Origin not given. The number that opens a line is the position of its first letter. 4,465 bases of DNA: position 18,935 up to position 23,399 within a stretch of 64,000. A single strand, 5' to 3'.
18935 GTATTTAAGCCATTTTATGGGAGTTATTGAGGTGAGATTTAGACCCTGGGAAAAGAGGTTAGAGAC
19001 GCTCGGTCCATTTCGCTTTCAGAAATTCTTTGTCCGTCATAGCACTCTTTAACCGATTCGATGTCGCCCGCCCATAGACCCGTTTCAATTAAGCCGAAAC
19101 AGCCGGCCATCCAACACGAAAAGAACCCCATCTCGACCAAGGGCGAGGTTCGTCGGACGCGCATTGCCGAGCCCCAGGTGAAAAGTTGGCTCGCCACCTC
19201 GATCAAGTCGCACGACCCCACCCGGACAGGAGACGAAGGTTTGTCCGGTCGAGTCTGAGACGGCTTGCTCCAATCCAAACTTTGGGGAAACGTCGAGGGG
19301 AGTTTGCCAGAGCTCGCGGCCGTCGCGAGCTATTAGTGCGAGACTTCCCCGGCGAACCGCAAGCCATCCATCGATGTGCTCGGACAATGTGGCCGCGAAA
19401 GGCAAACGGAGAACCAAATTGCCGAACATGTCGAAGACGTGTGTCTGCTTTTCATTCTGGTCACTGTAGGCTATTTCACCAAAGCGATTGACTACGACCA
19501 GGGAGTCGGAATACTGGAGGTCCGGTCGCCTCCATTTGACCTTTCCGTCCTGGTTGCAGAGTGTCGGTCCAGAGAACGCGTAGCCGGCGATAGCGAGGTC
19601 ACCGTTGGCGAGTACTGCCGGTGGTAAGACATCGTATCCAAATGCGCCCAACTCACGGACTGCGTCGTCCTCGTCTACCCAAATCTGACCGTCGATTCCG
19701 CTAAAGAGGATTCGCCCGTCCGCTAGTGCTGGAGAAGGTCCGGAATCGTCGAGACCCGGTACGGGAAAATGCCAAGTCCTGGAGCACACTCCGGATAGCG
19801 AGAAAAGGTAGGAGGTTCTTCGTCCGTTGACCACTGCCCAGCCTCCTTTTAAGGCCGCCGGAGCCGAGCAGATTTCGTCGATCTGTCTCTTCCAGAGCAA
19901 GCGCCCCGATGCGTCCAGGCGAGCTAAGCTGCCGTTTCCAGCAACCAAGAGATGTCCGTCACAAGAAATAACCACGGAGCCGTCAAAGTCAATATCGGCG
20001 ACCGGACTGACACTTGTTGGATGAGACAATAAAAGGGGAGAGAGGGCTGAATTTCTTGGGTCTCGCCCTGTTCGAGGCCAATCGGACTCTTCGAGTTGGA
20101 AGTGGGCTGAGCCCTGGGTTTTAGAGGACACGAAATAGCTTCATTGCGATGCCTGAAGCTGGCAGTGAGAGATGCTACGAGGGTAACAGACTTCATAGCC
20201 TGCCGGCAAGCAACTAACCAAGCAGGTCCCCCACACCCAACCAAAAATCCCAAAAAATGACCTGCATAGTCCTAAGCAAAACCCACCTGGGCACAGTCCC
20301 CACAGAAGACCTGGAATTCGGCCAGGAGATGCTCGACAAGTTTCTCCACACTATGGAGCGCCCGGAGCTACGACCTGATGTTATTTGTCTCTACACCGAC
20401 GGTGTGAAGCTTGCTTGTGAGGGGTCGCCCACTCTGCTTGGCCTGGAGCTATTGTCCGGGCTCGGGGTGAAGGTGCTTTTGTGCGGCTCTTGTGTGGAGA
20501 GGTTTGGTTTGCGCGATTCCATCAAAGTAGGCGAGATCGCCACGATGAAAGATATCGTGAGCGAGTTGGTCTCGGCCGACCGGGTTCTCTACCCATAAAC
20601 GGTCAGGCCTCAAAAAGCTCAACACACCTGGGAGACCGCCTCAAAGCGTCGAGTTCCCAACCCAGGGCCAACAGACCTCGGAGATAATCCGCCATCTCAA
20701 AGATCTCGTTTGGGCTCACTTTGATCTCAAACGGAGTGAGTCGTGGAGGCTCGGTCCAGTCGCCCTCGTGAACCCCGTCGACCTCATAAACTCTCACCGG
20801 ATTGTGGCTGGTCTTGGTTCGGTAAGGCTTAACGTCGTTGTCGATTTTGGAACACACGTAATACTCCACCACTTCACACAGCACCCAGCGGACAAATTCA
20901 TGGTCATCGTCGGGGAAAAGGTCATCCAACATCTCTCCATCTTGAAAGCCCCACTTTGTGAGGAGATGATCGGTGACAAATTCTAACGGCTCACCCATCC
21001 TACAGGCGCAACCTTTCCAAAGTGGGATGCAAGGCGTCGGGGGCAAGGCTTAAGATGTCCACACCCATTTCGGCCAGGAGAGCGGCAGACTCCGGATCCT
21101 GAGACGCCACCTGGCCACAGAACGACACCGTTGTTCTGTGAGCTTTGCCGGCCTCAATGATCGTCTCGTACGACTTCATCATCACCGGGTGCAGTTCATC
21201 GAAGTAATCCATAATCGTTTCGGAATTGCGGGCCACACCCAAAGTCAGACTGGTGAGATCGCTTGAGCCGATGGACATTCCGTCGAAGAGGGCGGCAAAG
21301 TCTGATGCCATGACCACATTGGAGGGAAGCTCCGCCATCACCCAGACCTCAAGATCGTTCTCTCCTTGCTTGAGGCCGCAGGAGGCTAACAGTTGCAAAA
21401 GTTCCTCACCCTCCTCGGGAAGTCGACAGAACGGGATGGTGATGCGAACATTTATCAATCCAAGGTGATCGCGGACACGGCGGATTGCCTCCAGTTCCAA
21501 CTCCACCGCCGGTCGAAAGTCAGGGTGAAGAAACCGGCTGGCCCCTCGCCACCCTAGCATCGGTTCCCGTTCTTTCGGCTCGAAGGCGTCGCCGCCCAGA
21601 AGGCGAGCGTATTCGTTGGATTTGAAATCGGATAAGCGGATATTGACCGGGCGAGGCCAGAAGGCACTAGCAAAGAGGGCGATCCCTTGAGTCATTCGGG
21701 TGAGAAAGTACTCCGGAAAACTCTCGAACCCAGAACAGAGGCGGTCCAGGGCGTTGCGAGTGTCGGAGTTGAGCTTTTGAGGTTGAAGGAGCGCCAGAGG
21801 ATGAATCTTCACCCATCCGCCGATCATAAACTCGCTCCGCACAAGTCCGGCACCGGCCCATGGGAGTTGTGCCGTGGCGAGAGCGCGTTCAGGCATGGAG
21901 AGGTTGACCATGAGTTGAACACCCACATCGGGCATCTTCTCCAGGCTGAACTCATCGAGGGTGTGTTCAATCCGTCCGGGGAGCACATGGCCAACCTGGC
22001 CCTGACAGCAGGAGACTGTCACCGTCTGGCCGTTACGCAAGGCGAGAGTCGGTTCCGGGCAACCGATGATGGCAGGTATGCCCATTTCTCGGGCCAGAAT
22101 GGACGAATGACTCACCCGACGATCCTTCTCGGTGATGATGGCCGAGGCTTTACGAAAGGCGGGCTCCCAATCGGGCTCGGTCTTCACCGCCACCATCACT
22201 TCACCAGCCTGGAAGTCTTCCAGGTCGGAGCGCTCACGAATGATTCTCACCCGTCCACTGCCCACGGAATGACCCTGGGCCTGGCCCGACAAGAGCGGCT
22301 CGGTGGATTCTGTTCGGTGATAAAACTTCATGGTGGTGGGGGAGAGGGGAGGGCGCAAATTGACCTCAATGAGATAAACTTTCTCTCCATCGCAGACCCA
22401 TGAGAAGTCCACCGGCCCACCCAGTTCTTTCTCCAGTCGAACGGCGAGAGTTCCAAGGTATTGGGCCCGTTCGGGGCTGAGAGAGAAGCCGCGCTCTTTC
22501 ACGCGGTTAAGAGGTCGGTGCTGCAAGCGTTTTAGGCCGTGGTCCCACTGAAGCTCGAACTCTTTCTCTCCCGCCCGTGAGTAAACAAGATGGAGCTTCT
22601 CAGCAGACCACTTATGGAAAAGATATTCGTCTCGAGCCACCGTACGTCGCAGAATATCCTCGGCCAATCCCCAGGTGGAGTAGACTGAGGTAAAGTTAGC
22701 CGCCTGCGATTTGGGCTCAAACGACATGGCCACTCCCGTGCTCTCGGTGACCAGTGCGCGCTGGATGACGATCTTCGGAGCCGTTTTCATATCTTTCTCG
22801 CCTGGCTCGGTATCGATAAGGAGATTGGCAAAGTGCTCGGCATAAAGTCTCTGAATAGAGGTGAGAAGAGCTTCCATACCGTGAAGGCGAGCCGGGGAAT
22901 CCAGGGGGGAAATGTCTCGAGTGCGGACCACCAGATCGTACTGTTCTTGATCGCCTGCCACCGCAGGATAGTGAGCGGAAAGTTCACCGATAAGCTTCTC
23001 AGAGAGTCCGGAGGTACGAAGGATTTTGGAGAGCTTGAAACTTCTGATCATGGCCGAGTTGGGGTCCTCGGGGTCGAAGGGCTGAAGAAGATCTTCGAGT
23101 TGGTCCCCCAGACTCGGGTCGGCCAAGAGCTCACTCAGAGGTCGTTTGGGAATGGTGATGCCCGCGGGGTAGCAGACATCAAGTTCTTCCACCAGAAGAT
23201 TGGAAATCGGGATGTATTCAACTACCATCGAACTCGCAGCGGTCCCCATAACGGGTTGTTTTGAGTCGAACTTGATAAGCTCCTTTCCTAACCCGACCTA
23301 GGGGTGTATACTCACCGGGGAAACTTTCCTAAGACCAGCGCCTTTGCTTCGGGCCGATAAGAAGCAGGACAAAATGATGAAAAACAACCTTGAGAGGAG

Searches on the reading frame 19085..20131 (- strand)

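Call 45: search_protein_families(library=pfam, proteins=[window:19085-20131:-], max_evalue=0.0001)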
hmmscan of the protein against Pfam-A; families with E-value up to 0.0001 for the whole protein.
window:19085-20131:- (348 aa): 1 family
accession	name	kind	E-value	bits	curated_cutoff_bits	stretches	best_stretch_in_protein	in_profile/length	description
PF13360.13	PQQ_2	-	1.4e-05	25.4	27.6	0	58-105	33-83/233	Outer membrane protein assembly factor BamB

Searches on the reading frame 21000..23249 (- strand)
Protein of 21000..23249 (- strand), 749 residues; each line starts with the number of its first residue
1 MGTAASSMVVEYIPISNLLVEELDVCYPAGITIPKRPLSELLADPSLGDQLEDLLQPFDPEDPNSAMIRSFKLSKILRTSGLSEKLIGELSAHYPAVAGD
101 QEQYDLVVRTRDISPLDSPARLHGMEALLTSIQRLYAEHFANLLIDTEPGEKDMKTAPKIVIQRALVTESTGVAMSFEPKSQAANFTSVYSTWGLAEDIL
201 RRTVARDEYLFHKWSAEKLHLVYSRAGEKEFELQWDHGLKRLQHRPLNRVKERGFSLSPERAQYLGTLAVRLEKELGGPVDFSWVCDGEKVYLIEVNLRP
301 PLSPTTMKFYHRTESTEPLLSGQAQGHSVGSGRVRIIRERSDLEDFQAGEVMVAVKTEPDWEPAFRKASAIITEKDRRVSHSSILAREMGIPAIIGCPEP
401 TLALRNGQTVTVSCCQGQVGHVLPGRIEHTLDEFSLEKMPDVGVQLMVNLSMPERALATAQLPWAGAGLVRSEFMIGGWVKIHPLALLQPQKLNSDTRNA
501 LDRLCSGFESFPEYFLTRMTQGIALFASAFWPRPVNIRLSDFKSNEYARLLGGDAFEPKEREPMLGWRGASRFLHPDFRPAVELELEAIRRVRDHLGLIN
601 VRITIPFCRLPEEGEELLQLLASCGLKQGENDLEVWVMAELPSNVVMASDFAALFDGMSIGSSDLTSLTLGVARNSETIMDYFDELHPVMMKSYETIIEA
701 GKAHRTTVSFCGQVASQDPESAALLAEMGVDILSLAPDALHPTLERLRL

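Call 14: search_protein_families(library=pfam, proteins=[window:21000-23249:-], max_evalue=0.00001)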
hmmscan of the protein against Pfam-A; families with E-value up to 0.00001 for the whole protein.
window:21000-23249:- (749 aa): 3 families
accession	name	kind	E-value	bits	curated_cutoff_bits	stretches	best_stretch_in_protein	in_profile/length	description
PF02896.24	PEP-utilizers_C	-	5.6e-49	167.3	22.8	1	443-742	19-283/293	PEP-utilising enzyme, PEP-binding domain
PF00391.29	PEP-utilizers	-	6.8e-20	70.9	23.1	1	346-417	1-72/72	PEP-utilising enzyme, mobile domain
PF01326.24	PPDK_N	-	2.6e-18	66.8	27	1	20-294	15-304/328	Pyruvate phosphate dikinase, AMP/ATP-binding domain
